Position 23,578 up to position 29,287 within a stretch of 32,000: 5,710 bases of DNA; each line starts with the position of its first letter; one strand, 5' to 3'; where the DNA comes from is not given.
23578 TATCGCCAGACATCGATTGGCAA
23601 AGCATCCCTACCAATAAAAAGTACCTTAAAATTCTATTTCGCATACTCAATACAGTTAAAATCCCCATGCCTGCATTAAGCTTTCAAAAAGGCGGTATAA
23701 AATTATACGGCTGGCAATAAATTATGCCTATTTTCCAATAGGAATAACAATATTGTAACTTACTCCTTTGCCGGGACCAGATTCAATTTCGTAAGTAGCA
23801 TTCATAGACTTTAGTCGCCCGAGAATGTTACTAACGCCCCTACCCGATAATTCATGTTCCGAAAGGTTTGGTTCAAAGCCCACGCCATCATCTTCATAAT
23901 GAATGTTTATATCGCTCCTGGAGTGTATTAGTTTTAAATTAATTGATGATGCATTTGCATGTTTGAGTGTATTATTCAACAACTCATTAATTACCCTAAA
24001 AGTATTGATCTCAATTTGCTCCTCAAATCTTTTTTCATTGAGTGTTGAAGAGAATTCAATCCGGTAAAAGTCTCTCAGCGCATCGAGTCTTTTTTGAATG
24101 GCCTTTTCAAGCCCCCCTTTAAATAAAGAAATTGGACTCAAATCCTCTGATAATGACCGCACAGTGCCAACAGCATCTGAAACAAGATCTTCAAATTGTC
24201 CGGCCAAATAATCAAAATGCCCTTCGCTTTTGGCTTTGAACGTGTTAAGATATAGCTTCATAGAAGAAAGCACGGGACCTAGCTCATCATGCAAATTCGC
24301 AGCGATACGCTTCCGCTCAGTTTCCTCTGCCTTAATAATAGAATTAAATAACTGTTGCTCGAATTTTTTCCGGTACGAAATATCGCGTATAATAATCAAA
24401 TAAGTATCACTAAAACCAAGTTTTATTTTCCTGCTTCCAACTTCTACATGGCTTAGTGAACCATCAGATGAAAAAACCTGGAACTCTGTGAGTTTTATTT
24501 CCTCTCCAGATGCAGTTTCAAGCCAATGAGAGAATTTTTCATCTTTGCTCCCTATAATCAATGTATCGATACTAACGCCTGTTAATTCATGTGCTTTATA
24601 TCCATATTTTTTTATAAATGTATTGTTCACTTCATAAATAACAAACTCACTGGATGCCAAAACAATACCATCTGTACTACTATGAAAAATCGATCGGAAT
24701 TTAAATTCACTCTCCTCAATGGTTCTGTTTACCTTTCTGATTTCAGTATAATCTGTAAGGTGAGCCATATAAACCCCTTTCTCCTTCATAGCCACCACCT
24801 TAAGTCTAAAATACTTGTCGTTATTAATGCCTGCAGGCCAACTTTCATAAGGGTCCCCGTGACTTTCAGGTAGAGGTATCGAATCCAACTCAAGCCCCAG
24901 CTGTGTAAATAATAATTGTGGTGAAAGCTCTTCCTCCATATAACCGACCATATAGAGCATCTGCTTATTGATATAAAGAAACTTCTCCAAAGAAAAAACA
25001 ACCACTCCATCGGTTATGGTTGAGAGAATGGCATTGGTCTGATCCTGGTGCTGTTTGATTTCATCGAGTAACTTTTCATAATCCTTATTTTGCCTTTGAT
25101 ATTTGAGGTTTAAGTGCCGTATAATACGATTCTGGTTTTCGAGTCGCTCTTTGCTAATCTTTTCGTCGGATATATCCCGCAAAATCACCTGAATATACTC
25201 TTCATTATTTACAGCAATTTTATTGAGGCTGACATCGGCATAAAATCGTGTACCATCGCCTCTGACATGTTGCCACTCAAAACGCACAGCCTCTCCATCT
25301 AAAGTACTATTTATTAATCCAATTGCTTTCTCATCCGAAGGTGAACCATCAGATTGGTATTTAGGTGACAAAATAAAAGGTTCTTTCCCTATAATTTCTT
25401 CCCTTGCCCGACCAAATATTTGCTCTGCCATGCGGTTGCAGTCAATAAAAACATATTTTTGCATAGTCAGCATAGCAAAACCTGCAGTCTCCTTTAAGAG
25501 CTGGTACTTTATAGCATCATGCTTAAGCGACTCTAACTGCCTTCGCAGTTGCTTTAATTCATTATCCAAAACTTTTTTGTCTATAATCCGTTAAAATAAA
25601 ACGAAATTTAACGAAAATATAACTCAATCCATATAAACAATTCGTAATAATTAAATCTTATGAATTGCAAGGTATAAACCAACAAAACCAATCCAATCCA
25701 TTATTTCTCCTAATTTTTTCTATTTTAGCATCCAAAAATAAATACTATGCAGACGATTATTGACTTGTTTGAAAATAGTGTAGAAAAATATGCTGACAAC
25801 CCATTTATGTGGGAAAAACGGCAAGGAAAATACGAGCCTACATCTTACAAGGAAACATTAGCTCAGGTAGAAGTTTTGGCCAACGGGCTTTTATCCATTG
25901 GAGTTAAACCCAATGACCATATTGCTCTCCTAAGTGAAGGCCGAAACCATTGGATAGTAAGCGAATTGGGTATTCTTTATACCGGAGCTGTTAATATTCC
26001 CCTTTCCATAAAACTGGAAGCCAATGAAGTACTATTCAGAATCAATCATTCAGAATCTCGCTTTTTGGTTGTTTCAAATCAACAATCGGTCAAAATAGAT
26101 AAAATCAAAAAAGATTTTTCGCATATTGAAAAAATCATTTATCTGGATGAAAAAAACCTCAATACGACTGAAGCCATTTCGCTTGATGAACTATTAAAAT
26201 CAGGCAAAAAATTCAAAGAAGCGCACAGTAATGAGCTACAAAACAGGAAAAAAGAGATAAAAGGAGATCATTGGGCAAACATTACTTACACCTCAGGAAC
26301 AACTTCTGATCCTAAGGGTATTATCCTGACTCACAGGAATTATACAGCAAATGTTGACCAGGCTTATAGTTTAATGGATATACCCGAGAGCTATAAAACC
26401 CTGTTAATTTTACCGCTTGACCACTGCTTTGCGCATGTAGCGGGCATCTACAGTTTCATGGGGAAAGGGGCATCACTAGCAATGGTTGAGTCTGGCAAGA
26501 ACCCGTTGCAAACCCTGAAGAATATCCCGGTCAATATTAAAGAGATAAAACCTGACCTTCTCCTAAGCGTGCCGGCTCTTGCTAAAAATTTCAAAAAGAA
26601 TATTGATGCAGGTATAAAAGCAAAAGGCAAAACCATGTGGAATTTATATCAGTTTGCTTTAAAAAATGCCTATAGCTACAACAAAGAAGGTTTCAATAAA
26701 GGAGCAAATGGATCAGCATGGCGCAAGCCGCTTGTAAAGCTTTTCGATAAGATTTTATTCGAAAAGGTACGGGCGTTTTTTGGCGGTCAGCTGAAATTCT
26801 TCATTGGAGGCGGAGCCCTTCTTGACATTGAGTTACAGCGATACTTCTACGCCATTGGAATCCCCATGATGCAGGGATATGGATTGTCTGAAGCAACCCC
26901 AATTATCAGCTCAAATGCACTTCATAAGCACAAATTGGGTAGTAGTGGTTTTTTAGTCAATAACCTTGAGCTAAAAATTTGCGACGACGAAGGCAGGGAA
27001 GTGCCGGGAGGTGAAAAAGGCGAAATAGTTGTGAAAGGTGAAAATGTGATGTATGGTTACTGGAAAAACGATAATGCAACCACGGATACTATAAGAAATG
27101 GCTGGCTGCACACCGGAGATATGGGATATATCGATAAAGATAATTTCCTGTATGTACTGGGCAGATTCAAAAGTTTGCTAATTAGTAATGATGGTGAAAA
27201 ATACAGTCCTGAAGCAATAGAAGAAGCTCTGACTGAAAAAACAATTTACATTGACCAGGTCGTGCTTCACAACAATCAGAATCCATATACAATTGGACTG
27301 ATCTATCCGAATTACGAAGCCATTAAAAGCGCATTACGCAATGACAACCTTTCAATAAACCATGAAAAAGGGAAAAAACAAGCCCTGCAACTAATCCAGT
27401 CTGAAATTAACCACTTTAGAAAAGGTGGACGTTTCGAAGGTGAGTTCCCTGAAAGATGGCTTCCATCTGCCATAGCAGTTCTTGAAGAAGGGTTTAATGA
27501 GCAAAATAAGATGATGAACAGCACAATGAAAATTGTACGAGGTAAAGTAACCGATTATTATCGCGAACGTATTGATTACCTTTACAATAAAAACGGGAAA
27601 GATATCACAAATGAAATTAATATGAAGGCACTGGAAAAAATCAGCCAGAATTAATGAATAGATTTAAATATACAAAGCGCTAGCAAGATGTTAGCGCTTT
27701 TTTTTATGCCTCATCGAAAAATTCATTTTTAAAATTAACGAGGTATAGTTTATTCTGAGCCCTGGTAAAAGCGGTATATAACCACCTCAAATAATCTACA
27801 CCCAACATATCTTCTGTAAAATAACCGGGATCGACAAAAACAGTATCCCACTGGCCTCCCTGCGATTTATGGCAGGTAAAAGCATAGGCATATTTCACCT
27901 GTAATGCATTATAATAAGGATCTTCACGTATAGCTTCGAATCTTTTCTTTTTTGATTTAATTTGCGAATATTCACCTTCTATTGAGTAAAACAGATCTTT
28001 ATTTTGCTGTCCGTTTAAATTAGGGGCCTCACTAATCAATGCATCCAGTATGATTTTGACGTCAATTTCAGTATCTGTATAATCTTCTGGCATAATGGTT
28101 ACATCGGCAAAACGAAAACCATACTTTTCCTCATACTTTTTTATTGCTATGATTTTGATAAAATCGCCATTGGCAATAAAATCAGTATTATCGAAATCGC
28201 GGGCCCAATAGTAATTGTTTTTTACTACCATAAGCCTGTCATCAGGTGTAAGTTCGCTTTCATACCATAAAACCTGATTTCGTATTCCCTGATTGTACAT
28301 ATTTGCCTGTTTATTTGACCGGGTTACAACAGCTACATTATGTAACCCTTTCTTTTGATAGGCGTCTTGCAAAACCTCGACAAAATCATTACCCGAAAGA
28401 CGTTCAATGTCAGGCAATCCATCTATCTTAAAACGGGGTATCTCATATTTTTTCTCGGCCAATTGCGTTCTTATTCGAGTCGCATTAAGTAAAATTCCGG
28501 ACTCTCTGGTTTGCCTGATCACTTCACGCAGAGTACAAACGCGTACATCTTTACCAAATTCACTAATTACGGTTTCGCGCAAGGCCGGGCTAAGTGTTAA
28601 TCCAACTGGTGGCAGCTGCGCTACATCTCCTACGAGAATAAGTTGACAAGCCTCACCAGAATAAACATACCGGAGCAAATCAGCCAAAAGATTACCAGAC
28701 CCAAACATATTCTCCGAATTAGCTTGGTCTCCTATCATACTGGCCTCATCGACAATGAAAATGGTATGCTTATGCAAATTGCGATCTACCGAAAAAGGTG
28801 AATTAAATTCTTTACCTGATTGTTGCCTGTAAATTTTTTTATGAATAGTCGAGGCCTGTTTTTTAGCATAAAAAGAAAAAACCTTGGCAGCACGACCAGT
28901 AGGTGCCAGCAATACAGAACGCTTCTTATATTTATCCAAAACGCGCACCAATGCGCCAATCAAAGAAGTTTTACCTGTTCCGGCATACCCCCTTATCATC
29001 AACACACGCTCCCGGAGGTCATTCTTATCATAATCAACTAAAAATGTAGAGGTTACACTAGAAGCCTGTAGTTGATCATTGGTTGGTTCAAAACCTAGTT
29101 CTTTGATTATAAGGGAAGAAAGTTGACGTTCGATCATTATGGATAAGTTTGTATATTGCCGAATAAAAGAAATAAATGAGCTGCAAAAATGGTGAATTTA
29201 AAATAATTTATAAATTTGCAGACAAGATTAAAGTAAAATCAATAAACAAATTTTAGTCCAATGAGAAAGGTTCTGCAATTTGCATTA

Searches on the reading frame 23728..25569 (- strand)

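Call 72: search_protein_families(library=pfam, proteins=[window:23728-25569:-], max_evalue=0.00001)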
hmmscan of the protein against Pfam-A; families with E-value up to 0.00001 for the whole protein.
window:23728-25569:- (613 aa): 6 families
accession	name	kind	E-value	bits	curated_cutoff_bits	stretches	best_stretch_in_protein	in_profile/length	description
PF13426.13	PAS_9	-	1.5e-23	83.5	27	2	32-135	5-103/103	PAS domain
PF00989.32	PAS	-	2e-14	54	22.6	0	40-133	22-113/113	PAS fold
PF13188.13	PAS_8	-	4.7e-11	42.6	21.8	0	290-345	2-54/65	PAS domain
PF07730.19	HisKA_3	-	5.5e-08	33.7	24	1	418-480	1-66/68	Histidine kinase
PF08448.16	PAS_4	-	4.5e-07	30.5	23.1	0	39-136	15-108/110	PAS fold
PF02518.31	HATPase_c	-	5.5e-07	30.5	26.4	1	523-611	6-109/111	Histidine kinase-, DNA gyrase B-, and HSP90-like ATPase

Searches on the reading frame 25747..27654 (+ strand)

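Call 72: search_protein_families(library=pfam, proteins=[window:25747-27654:+], max_evalue=0.00001)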
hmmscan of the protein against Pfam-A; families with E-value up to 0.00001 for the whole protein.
window:25747-27654:+ (635 aa): 1 family
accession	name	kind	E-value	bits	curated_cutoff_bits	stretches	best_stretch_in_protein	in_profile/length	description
PF00501.34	AMP-binding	-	5.1e-73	246.5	29.9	1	8-439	1-384/384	AMP-binding enzyme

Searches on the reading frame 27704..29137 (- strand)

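Call 72: search_protein_families(library=pfam, proteins=[window:27704-29137:-], max_evalue=0.00001)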
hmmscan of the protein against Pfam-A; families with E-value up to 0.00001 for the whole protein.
window:27704-29137:- (477 aa): 5 families
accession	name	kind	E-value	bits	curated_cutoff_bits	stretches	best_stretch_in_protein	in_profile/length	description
PF13604.12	AAA_30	-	2.9e-21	76.5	27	1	43-223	18-169/191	AAA domain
PF13245.12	AAA_19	-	8.6e-21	74.9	25.1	1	40-179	8-133/134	AAA domain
PF13538.12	UvrD_C_2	-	5.4e-20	71.4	27.4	1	416-467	1-52/52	UvrD-like helicase C-terminal domain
PF05970.20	PIF1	-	1.1e-08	35.4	25.9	1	43-213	22-193/223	PIF1-like helicase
PF09848.15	SLFN-g3_helicase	-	5.5e-07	29.6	24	1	44-216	2-168/354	Schlafen group 3, DNA/RNA helicase domain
